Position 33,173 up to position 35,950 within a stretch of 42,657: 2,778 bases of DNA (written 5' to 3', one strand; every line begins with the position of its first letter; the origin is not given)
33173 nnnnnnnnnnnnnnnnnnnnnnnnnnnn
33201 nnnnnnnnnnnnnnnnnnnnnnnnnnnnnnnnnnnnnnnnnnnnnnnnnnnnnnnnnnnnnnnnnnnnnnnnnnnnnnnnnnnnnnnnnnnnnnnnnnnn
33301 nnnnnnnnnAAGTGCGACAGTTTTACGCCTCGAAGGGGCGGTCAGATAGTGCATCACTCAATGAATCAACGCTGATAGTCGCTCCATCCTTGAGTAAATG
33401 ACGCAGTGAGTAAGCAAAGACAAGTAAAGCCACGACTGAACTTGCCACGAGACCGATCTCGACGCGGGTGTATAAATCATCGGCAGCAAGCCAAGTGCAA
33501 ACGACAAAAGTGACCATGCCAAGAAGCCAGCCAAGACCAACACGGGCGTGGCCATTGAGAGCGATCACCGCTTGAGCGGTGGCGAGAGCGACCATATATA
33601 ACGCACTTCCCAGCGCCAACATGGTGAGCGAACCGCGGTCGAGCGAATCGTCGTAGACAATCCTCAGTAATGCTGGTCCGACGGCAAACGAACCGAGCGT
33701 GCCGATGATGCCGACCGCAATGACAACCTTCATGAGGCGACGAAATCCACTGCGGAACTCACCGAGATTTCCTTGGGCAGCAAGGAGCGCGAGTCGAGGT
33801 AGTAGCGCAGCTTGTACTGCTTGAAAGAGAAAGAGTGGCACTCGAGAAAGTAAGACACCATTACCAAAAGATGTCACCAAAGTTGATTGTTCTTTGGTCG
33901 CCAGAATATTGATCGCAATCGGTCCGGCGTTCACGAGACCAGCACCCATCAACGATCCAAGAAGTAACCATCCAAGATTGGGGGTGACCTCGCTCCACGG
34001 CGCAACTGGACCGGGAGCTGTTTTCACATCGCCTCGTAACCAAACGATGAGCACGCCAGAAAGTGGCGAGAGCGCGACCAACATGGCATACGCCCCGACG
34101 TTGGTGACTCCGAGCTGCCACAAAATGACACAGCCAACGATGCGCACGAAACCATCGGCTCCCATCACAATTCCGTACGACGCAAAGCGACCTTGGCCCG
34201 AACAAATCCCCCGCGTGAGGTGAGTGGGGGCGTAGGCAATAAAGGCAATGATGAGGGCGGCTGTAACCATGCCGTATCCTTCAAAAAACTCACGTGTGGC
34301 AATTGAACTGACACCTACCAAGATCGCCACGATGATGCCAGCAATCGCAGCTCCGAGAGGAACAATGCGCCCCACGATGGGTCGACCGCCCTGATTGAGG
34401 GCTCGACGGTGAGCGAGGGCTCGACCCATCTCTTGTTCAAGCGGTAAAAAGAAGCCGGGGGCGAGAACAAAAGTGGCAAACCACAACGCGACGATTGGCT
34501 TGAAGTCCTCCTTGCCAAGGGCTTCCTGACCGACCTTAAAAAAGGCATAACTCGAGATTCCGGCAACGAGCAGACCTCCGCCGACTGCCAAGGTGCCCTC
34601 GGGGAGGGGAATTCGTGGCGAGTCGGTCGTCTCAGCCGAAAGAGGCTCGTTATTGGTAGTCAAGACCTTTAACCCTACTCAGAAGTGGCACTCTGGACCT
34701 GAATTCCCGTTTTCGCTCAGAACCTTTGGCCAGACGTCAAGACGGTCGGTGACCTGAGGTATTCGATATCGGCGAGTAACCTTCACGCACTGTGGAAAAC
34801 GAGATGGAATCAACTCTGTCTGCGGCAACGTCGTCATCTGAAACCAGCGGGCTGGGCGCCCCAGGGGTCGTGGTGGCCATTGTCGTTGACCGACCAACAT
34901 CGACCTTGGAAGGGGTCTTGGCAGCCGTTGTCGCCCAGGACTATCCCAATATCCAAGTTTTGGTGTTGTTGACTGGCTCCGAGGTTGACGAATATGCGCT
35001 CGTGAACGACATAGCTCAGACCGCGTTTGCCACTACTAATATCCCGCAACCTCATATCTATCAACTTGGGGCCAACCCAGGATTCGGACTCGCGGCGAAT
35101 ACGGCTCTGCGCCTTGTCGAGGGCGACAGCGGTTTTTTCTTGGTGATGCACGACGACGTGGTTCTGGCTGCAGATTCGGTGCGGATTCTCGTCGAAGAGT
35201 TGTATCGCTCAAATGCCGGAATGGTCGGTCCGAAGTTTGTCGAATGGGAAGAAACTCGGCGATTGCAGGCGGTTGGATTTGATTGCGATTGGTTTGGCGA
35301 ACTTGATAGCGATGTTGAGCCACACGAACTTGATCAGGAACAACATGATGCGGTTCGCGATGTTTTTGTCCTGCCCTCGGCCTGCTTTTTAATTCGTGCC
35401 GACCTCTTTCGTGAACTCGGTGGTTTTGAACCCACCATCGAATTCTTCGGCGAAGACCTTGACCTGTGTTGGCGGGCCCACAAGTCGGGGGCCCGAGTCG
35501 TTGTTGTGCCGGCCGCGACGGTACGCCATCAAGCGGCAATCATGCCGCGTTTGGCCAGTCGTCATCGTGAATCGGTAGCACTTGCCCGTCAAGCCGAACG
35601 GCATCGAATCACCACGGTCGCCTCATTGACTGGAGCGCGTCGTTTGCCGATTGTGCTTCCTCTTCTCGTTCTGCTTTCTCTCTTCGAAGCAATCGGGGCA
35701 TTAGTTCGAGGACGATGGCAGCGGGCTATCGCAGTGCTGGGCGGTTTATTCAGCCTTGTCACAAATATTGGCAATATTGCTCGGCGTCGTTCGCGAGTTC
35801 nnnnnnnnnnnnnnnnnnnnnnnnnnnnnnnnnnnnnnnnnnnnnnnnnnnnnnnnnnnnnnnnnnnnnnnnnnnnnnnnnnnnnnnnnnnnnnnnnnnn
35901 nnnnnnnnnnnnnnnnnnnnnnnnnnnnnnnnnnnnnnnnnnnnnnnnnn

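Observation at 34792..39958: Translationally coupled trio (GT2-fused polytopic giant + four-module DUF5719-like exoprotein + membrane CxxC thioredoxin-fold protein): candidate uncharacterised envelope-glycan machine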

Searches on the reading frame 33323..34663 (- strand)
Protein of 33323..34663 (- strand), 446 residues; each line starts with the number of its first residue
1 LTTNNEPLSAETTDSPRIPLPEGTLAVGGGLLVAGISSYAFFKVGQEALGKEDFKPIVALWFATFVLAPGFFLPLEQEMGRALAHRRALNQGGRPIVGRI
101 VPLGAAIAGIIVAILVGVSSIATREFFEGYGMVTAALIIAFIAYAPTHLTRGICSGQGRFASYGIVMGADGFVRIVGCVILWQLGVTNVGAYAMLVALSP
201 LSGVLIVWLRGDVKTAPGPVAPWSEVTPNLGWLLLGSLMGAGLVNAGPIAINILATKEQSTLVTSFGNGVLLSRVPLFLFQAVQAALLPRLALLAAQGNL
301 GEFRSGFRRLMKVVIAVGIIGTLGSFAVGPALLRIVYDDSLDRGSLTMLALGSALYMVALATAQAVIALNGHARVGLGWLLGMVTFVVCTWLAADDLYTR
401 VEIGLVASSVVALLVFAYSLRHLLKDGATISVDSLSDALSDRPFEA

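Call 7: search_protein_families(library=pfam, proteins=[window:33323-34663:-], max_evalue=0.01)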
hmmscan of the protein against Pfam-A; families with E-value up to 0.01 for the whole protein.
window:33323-34663:- (446 aa): 0 families

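Call 8: search_protein_families(library=ncbifam, proteins=[window:33323-34663:-], max_evalue=0.01)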
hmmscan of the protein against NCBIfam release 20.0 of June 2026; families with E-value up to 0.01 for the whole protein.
window:33323-34663:- (446 aa): 0 families

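Call 42: search_protein_families(library=pfam, proteins=[window:33323-34663:-], max_evalue=10)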
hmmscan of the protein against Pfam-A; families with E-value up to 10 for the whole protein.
window:33323-34663:- (446 aa): 3 families
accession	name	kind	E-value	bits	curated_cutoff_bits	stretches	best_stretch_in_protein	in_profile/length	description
PF00122.25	E1-E2_ATPase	-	0.47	10.4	28.1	0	88-153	110-175/181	E1-E2 ATPase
PF16933.10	PelG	-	1.3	8.2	29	1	312-425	332-445/452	Putative exopolysaccharide Exporter (EPS-E)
PF09813.14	Coa3_cc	-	6.3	7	27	1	30-49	22-41/48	Cytochrome c oxidase assembly factor 3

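Call 52: search_solved_structures(query=A3, max_evalue=10)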
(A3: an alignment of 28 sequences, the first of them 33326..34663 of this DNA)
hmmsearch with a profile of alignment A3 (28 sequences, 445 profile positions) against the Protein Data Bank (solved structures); distinct sequences matched with E-value up to 10: 0.

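Call 53: search_protein_families(library=pfam, alignment_id=A3, max_evalue=0.1)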
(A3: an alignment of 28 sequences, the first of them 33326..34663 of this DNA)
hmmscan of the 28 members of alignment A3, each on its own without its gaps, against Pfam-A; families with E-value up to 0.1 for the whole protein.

A. member 1, window:33326-34663:- (446 aa): 0 families

B. families by the number of members that match (of 28 scanned): 6 families
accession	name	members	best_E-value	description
PF03023.19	MurJ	20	7.2e-10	Lipid II flippase MurJ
PF18850.6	LPD30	1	0.0093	Large polyvalent protein associated domain 30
PF21844.1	DUF6903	1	0.019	Family of unknown function (DUF6903)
PF09813.14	Coa3_cc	1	0.035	Cytochrome c oxidase assembly factor 3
PF07074.17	TRAP-gamma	1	0.035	Translocon-associated protein, gamma subunit (TRAP-gamma)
PF23906.1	DUF7248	1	0.059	Family of unknown function (DUF7248)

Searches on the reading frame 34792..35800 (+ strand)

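Call 57: search_protein_families(library=ncbifam, proteins=[window:34792-35800:+], max_evalue=0.01)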
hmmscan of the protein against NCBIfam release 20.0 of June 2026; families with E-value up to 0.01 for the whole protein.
window:34792-35800:+ (336 aa): 6 families
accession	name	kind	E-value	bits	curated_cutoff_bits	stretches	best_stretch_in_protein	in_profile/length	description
TIGR03965.1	mycofact_glyco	equivalog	6.8e-16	58.2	280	1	24-331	74-355/467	mycofactocin biosynthesis glycosyltransferase MftF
TIGR01556.1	rhamnosyltran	subfamily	1.2e-05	24.7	200.55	1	81-247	41-201/281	rhamnosyltransferase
TIGR03937.1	PgaC_IcaA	equivalog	2e-05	23.7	422.3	1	23-140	44-153/407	poly-beta-1,6-N-acetyl-D-glucosamine synthase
NF041875.1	EPS_EpsD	equivalog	6.9e-05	22.4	370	1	31-248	7-208/325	exopolysaccharide biosynthesis glycosyltransferase EpsD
TIGR04283.1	glyco_like_mftF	equivalog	0.00015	21.4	182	1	198-241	140-180/221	TIGR04283 family arsenosugar biosynthesis glycosyltransferase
NF006005.0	PRK08136.1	equivalog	0.0057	16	185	0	255-311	64-120/314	DNA-binding protein YbiB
